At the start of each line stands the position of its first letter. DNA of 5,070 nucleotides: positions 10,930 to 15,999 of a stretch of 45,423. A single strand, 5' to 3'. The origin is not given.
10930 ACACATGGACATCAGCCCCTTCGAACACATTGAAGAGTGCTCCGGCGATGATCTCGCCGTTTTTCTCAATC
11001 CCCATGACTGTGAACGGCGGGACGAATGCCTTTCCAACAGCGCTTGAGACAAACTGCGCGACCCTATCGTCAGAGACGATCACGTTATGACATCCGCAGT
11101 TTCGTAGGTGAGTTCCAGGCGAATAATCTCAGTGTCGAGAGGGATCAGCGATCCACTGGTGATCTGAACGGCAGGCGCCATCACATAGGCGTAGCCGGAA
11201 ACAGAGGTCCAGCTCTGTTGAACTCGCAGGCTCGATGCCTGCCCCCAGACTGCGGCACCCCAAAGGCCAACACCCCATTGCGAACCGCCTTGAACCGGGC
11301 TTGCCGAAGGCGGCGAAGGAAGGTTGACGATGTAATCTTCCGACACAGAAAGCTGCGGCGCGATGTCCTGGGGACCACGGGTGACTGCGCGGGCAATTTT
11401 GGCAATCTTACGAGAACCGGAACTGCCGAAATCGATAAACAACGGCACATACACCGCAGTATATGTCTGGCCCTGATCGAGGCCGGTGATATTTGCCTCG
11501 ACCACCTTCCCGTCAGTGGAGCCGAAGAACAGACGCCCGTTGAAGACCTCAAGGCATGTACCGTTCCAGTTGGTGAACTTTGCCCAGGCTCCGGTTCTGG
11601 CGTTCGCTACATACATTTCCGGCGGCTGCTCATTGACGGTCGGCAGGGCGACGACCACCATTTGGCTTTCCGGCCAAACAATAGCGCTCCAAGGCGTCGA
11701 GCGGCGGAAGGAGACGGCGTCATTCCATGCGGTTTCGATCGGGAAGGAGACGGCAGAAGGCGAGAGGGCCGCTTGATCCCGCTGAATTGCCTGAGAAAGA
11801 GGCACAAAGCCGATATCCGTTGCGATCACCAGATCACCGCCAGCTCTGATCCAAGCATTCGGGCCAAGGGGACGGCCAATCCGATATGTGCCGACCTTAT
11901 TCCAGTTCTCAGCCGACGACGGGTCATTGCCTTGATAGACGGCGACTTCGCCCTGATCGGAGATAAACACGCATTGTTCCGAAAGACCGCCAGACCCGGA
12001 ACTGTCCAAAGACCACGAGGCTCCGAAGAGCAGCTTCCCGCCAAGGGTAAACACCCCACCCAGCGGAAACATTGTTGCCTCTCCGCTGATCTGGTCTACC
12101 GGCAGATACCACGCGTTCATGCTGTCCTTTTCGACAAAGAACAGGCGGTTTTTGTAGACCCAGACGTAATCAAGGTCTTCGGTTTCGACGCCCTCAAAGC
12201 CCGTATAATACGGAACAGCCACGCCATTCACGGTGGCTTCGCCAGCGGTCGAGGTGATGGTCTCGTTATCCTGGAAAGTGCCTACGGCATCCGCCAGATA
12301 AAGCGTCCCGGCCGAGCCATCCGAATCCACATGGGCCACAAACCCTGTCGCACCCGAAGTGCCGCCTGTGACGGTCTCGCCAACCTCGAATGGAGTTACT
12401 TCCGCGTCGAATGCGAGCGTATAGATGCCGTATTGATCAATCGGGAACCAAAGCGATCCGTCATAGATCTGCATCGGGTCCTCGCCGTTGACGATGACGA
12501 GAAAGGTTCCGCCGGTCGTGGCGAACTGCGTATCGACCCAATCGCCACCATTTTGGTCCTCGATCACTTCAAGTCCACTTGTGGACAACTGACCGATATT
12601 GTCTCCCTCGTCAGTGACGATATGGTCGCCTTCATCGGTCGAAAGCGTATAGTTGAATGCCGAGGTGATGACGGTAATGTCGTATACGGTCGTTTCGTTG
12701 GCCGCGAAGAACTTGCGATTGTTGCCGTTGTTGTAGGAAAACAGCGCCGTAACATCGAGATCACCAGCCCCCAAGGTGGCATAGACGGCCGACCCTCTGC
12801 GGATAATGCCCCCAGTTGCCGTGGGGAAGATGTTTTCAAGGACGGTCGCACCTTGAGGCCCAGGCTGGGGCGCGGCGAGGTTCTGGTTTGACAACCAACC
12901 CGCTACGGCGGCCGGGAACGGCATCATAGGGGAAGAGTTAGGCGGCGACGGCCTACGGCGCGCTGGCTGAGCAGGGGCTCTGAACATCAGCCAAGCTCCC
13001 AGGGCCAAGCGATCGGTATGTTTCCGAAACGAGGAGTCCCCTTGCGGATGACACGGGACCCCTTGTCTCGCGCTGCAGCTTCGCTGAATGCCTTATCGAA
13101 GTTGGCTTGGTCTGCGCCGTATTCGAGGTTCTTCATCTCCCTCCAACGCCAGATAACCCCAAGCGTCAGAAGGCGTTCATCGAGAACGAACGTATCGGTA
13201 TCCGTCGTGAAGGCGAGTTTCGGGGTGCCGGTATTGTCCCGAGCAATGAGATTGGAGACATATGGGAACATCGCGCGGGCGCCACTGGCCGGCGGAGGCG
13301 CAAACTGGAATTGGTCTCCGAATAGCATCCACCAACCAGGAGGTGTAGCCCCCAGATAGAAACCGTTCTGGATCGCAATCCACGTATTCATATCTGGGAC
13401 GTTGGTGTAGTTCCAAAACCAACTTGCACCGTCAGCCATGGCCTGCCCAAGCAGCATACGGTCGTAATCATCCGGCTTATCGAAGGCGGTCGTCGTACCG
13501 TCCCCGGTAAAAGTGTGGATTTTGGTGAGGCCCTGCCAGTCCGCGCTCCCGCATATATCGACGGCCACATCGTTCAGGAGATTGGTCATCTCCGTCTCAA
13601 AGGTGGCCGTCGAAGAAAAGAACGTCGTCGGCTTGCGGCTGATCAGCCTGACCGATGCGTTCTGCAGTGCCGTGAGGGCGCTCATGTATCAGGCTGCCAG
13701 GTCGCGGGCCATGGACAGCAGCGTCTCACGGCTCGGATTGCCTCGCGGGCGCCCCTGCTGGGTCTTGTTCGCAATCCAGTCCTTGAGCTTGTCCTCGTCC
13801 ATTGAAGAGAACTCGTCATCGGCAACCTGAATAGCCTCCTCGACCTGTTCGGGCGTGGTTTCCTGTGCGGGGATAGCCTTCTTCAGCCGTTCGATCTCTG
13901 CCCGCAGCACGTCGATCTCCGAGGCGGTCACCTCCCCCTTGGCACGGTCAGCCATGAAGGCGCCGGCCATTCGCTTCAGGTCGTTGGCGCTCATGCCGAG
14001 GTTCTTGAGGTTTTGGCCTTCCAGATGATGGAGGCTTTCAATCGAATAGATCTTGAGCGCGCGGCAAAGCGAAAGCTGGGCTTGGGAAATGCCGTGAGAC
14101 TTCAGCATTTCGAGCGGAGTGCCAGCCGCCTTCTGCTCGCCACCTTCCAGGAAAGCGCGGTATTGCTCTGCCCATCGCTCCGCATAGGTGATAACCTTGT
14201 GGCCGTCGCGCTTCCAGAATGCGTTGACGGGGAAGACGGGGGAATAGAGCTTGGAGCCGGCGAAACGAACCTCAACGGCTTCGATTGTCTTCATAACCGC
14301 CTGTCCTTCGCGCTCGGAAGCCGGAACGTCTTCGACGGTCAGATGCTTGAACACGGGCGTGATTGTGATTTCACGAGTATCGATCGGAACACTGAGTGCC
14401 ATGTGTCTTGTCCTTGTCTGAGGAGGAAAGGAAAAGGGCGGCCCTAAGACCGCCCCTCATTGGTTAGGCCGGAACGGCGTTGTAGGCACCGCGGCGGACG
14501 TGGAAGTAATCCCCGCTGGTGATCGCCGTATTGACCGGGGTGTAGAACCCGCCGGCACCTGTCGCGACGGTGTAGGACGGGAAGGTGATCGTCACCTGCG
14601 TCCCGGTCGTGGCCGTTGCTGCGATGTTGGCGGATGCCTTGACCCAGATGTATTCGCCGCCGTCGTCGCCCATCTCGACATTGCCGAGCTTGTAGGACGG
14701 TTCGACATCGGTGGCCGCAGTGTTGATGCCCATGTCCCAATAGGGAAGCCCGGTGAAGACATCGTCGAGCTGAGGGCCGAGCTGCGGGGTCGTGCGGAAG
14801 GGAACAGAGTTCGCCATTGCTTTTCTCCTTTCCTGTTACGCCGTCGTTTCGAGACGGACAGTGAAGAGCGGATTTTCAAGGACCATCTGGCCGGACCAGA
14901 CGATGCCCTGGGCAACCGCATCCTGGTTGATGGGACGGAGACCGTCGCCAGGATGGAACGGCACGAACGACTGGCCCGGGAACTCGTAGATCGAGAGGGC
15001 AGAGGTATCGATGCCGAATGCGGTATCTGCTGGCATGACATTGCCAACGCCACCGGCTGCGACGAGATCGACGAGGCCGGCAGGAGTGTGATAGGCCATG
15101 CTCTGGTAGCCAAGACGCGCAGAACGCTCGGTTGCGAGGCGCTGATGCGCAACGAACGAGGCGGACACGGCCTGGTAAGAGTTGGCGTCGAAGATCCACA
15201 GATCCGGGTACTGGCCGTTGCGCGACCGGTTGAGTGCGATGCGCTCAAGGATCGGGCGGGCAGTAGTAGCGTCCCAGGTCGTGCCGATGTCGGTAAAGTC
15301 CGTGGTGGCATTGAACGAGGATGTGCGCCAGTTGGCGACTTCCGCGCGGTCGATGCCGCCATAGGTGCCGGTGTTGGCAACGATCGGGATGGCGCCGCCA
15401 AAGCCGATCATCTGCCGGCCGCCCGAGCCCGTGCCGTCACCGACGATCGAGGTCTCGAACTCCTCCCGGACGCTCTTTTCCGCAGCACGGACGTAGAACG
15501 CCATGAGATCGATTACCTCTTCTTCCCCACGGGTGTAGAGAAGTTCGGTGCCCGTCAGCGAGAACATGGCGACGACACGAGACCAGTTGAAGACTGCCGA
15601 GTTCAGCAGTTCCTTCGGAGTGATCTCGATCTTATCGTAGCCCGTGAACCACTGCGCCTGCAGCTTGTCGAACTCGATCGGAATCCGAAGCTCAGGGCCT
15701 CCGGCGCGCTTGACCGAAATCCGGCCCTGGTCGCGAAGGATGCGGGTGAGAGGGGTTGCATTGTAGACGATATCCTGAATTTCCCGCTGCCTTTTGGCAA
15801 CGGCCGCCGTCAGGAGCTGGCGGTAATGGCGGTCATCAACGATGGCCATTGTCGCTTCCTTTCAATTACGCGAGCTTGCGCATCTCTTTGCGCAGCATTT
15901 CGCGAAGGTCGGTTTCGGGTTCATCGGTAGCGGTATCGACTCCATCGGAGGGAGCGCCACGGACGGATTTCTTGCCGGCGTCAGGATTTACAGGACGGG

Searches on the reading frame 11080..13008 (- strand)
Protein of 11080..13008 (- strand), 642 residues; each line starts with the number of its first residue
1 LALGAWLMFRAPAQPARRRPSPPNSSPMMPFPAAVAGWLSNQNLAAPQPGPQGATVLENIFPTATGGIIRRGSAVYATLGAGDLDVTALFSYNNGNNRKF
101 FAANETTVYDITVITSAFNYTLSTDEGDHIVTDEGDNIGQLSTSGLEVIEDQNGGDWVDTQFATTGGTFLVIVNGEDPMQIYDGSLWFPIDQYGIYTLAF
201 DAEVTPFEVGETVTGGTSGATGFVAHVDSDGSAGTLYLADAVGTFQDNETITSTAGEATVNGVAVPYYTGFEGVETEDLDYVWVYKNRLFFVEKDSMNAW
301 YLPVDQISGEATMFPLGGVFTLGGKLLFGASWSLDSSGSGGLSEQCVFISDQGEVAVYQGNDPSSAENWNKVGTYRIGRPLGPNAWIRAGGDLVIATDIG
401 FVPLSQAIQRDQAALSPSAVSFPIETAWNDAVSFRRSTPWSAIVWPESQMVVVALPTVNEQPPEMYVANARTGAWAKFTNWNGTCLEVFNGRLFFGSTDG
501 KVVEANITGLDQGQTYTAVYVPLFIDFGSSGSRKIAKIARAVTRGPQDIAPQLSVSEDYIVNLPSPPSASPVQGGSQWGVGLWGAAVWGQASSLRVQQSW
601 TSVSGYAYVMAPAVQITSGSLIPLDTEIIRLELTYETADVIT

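Call 73: search_protein_families(library=phrogs, proteins=[window:11080-13008:-], max_evalue=0.00001)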
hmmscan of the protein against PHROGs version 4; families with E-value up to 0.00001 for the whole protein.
window:11080-13008:- (642 aa): 1 family
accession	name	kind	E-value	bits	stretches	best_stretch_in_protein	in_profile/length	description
phrog_5107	-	lysis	2e-161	539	1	28-638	6-530/533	amidase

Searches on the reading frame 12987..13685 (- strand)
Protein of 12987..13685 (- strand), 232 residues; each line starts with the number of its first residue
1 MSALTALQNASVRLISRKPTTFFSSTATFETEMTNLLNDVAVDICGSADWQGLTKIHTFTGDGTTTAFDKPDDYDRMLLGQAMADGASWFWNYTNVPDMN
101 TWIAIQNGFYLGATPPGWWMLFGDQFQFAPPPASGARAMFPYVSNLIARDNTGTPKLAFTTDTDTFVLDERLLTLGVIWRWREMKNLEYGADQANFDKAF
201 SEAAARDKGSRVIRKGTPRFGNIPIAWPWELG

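Call 73: search_protein_families(library=phrogs, proteins=[window:12987-13685:-], max_evalue=0.00001)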
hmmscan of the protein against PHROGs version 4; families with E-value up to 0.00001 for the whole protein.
window:12987-13685:- (232 aa): 1 family
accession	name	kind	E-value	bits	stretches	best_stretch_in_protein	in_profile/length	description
phrog_6013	-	tail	1.4e-52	179.1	1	1-230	1-226/228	tail protein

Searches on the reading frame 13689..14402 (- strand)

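Call 73: search_protein_families(library=phrogs, proteins=[window:13689-14402:-], max_evalue=0.00001)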
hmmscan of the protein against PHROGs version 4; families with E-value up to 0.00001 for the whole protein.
window:13689-14402:- (237 aa): 1 family
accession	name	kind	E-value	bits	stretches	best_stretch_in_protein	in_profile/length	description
phrog_20268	-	unknown function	1.2e-61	209.3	1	3-233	3-225/227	-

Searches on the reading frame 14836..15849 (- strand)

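Call 73: search_protein_families(library=phrogs, proteins=[window:14836-15849:-], max_evalue=0.00001)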
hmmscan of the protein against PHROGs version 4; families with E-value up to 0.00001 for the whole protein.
window:14836-15849:- (337 aa): 1 family
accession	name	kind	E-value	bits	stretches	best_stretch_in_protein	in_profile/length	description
phrog_9953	-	head and packaging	1.2e-112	377.5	1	1-333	1-326/329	major head protein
